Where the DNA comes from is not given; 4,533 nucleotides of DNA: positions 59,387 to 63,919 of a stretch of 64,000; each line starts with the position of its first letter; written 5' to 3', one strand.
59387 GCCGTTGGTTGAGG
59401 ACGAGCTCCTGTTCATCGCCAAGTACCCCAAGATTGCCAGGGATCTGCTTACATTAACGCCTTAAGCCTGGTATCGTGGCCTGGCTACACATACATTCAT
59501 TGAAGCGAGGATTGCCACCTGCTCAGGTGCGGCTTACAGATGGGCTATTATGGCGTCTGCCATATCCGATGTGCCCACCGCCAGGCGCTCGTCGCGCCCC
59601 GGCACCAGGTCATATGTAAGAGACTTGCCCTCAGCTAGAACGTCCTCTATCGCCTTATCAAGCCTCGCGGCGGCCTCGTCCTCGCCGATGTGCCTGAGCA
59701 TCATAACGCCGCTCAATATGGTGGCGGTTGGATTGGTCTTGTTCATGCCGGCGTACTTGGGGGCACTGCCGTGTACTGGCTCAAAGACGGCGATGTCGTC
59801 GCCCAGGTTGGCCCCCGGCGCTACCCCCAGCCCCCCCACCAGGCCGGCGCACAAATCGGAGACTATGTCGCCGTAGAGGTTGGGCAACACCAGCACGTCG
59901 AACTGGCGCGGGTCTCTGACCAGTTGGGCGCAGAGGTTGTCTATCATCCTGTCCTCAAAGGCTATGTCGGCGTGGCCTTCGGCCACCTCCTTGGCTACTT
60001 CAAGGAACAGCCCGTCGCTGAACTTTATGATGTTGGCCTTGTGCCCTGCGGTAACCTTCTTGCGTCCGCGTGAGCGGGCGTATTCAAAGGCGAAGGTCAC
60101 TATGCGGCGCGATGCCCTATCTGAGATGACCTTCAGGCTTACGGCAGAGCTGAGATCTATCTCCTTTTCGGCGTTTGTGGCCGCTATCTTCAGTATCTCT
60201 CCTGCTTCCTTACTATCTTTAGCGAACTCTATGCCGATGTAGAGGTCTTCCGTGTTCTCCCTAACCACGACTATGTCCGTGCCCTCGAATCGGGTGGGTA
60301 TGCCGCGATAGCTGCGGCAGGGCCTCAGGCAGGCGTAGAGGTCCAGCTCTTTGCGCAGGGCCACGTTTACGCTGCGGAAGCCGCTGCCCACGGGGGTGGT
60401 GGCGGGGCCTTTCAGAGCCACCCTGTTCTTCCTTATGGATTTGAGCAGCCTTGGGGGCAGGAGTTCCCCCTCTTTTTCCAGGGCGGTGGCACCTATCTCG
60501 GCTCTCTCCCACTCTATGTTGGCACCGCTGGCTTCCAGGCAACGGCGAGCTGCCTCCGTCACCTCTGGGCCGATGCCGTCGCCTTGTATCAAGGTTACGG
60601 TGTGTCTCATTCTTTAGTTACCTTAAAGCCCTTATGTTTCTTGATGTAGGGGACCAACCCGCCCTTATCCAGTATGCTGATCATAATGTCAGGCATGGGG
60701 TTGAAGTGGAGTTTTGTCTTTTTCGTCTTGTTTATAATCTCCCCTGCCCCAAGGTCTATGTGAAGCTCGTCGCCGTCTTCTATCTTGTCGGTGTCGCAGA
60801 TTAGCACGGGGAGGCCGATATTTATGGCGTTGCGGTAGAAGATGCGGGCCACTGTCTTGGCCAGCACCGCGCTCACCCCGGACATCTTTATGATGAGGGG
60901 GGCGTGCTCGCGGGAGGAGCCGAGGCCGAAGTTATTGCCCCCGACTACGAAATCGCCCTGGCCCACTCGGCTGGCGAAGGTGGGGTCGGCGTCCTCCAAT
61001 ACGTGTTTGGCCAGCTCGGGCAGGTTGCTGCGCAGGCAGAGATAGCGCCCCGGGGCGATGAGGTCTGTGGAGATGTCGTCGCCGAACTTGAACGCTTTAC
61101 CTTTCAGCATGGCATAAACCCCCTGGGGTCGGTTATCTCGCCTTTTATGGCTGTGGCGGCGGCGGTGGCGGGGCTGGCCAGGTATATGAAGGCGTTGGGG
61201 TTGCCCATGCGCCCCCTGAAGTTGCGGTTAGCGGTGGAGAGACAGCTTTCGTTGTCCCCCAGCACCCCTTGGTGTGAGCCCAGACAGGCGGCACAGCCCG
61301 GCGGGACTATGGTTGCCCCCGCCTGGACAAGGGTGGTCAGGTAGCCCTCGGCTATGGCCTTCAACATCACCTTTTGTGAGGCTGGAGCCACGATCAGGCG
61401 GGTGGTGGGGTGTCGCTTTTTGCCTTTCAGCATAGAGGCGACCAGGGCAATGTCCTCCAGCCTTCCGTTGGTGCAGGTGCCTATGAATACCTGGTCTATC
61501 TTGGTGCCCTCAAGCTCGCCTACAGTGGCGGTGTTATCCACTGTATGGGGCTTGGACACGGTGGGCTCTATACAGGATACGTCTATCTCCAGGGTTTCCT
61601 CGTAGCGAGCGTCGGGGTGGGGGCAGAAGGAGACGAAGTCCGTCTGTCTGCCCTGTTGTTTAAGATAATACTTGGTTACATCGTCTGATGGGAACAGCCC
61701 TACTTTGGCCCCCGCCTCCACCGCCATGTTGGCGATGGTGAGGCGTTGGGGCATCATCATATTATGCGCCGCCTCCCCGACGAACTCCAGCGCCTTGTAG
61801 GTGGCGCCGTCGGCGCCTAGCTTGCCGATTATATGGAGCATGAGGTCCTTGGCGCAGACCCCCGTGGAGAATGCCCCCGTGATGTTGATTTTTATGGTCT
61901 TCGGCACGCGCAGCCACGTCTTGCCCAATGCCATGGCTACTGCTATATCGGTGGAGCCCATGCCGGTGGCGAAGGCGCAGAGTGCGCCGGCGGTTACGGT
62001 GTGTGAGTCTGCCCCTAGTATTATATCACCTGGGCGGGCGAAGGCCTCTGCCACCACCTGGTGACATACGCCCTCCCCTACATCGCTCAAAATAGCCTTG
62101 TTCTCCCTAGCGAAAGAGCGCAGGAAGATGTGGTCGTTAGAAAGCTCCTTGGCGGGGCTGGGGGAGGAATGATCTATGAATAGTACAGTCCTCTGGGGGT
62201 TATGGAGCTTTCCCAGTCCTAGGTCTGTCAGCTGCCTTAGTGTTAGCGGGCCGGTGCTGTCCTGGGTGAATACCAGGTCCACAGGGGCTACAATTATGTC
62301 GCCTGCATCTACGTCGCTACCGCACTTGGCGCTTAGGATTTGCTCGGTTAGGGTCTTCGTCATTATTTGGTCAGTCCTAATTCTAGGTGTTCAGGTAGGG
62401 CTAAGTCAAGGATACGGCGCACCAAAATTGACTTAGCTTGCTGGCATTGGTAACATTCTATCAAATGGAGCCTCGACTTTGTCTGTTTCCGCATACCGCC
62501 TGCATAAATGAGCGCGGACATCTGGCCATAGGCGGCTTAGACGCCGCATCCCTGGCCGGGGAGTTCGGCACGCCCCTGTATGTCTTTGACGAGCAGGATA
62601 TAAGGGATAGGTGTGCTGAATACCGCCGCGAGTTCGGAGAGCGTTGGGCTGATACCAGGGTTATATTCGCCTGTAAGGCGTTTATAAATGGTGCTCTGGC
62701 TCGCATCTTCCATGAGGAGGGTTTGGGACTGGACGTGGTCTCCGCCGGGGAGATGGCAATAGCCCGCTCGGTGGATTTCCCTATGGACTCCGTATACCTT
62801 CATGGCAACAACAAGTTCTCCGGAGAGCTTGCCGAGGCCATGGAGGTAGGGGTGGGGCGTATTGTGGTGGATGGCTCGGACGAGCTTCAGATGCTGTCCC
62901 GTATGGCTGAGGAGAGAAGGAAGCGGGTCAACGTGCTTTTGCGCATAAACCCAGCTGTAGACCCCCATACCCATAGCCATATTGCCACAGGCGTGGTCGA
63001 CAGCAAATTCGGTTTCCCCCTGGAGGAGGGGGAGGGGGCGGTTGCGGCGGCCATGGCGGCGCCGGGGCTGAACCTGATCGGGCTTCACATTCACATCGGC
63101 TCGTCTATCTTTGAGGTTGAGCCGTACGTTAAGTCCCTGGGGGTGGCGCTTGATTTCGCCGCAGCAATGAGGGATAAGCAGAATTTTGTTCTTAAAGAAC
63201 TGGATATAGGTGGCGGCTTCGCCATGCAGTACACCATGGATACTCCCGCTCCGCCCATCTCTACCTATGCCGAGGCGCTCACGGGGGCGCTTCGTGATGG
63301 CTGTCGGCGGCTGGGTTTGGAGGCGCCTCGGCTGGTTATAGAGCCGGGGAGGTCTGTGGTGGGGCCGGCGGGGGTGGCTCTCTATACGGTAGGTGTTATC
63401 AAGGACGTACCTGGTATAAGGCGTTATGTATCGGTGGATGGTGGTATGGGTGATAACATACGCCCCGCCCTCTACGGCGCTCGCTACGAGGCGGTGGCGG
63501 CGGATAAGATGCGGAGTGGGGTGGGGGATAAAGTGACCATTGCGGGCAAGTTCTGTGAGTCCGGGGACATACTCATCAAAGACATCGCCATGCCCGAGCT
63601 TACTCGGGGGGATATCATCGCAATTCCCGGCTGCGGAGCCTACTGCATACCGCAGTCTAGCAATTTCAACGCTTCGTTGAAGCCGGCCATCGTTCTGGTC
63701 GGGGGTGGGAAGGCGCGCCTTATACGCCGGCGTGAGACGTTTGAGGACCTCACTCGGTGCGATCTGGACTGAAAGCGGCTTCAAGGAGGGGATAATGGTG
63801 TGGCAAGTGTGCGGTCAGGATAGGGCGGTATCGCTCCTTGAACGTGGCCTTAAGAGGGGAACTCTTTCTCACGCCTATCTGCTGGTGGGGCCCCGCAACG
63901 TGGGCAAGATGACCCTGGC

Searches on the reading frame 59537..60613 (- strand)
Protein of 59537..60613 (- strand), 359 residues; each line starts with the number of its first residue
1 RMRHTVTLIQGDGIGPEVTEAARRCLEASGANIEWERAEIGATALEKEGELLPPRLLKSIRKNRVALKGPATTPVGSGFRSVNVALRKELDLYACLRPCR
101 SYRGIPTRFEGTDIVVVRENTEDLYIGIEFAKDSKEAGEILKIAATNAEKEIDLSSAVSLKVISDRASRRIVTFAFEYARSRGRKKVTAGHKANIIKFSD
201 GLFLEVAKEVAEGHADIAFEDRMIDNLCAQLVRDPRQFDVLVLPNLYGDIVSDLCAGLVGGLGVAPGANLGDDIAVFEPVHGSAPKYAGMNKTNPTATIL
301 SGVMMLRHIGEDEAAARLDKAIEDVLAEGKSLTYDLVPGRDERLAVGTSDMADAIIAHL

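Call 21: search_protein_families(library=ncbifam, proteins=[window:59537-60613:-], max_evalue=1e-25)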
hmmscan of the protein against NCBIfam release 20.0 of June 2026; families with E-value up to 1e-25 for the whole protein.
window:59537-60613:- (359 aa): 16 families
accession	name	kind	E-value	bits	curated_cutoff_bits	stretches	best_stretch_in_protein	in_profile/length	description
NF006529.0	PRK08997.1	equivalog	4.8e-120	400.5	510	1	2-359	2-335/335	isocitrate dehydrogenase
NF006673.0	PRK09222.1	equivalog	2.8e-112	376.1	509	2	157-359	140-341/482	NADP-dependent isocitrate dehydrogenase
TIGR00175.1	mito_nad_idh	equivalog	2.1e-107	359.2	432.4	2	159-359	139-334/334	isocitrate dehydrogenase (NAD(+))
TIGR02088.1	LEU3_arch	subfamily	4.8e-98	328.4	409.8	1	6-336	1-310/324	isopropylmalate/isohomocitrate dehydrogenases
TIGR00183.1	prok_nadp_idh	equivalog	1.5e-96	323.8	567.3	2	6-212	29-250/417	isocitrate dehydrogenase (NADP(+))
NF040626.1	AksF2_Meth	equivalog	1.2e-95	320.6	540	2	154-357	131-328/333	homoisocitrate dehydrogenase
TIGR02924.1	ICDH_alpha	equivalog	2.7e-91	307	561.35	1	6-358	3-336/473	isocitrate dehydrogenase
NF005425.0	PRK07006.1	equivalog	3.2e-90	302.9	490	2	6-212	29-250/416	NADP-dependent isocitrate dehydrogenase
NF005036.0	PRK06451.1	equivalog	7.7e-79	265.3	484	2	6-212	26-242/412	NADP-dependent isocitrate dehydrogenase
NF005610.0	PRK07362.1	equivalog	2.4e-78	263.9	585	2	6-211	31-258/474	NADP-dependent isocitrate dehydrogenase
NF040619.1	AksF_Meth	equivalog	2.5e-77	260.3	500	1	5-336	3-330/343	homoisocitrate dehydrogenase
NF002898.0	PRK03437.1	equivalog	7.6e-72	242.5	393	1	4-358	5-344/347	3-isopropylmalate dehydrogenase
TIGR02089.1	TTC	equivalog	4.9e-61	206.6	470.4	1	3-347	3-345/352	tartrate dehydrogenase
NF040855.1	iso_homocit_dh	equivalog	8.4e-61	206.1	680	1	5-336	3-302/345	isocitrate--homoisocitrate dehydrogenase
TIGR00169.1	leuB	equivalog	1.7e-58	198.3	353.2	1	6-352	2-346/349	3-isopropylmalate dehydrogenase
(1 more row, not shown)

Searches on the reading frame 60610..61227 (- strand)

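Call 21: search_protein_families(library=ncbifam, proteins=[window:60610-61227:-], max_evalue=1e-25)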
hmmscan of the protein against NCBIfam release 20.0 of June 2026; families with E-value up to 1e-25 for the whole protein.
window:60610-61227:- (206 aa): 5 families
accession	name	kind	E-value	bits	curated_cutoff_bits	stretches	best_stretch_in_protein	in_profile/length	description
NF040625.1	HacB2_Meth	equivalog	8.7e-57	191.1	230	1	40-198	3-160/161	homoaconitase small subunit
TIGR02087.1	LEUD_arch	subfamily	1.8e-56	190.3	108.95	1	43-197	1-156/157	LeuD/DmdB family oxidoreductase small subunit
TIGR02084.1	leud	equivalog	2.6e-52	176.6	245.85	1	43-197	1-156/156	3-isopropylmalate dehydratase small subunit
NF040604.2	HacB_Meth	equivalog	8e-46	155.8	230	1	40-197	2-159/159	homoaconitase small subunit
NF010629.0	PRK14023.1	equivalog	4e-40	137.4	229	1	45-201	4-160/166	homoaconitate hydratase small subunit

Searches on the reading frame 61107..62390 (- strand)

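Call 21: search_protein_families(library=ncbifam, proteins=[window:61107-62390:-], max_evalue=1e-25)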
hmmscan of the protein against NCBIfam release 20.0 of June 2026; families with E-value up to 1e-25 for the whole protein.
window:61107-62390:- (428 aa): 18 families
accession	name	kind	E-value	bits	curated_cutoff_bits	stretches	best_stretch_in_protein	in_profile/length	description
NF001614.1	PRK00402.1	subfamily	7.4e-171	568.4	385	1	12-423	1-415/415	aconitase/3-isopropylmalate dehydratase large subunit family protein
TIGR01343.1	hacA_fam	subfamily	1.2e-166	554.3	385.7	1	13-423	1-412/412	homoaconitate hydratase family protein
TIGR02086.1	IPMI_arch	subfamily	1.6e-166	554.1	410.15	1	12-423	1-410/411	3-isopropylmalate dehydratase/homoaconitate hydratase family large subunit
TIGR02083.1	LEU2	equivalog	1.9e-136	455.3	610.65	1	13-423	2-417/419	3-isopropylmalate dehydratase large subunit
NF040615.1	HacA_Meth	equivalog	1.3e-134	449.1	550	1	13-421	2-417/419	homoaconitase large subunit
NF005558.0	PRK07229.1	equivalog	2.6e-120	402.9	612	1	10-424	1-414/647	aconitate hydratase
TIGR01342.1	acon_putative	hypoth_equivalog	6.3e-104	348.5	719.15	1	13-424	1-411/655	putative aconitate hydratase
NF009116.0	PRK12466.1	subfamily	2.2e-87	293.6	531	2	10-290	3-303/472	3-isopropylmalate dehydratase large subunit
NF004016.0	PRK05478.1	subfamily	5.8e-80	269.1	510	2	10-280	2-291/468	3-isopropylmalate dehydratase large subunit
TIGR00170.1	leuC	equivalog_domain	8.4e-69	232.3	560.25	2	10-246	1-246/466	3-isopropylmalate dehydratase large subunit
TIGR00139.1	h_aconitase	equivalog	1.5e-67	228.5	529.9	2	23-247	18-244/709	homoaconitase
NF006690.0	PRK09238.1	equivalog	2.4e-52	178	782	1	257-424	651-816/852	bifunctional aconitate hydratase 2/2-methylisocitrate dehydratase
TIGR01340.1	aconitase_mito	equivalog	2.1e-50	171.9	825.35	1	88-419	115-472/745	aconitate hydratase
NF008503.0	PRK11413.1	equivalog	1.7e-39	135.4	641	1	85-294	106-315/753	hydratase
TIGR00117.1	acnB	equivalog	1.2e-34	119.3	1287.2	0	257-423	650-813/844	bifunctional aconitate hydratase 2/2-methylisocitrate dehydratase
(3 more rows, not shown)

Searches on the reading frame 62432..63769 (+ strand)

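Call 21: search_protein_families(library=ncbifam, proteins=[window:62432-63769:+], max_evalue=1e-25)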
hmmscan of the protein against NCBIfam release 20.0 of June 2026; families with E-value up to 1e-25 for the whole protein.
window:62432-63769:+ (446 aa): 4 families
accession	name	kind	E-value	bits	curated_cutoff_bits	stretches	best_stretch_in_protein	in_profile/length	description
TIGR01048.1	lysA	equivalog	1.3e-131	439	297.9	1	26-443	4-415/417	diaminopimelate decarboxylase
NF052544.1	OrLyDeCDokD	equivalog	2.6e-47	161.5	700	1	27-444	22-459/461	ornithine/lysine decarboxylase DokD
TIGR03099.1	dCO2ase_PEP1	hypoth_equivalog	6e-47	160.6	478.45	1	28-410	5-384/398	pyridoxal-dependent decarboxylase, exosortase A system-associated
NF006515.0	PRK08961.1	equivalog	7.6e-46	156.5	802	1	45-416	501-852/861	bifunctional aspartate kinase/diaminopimelate decarboxylase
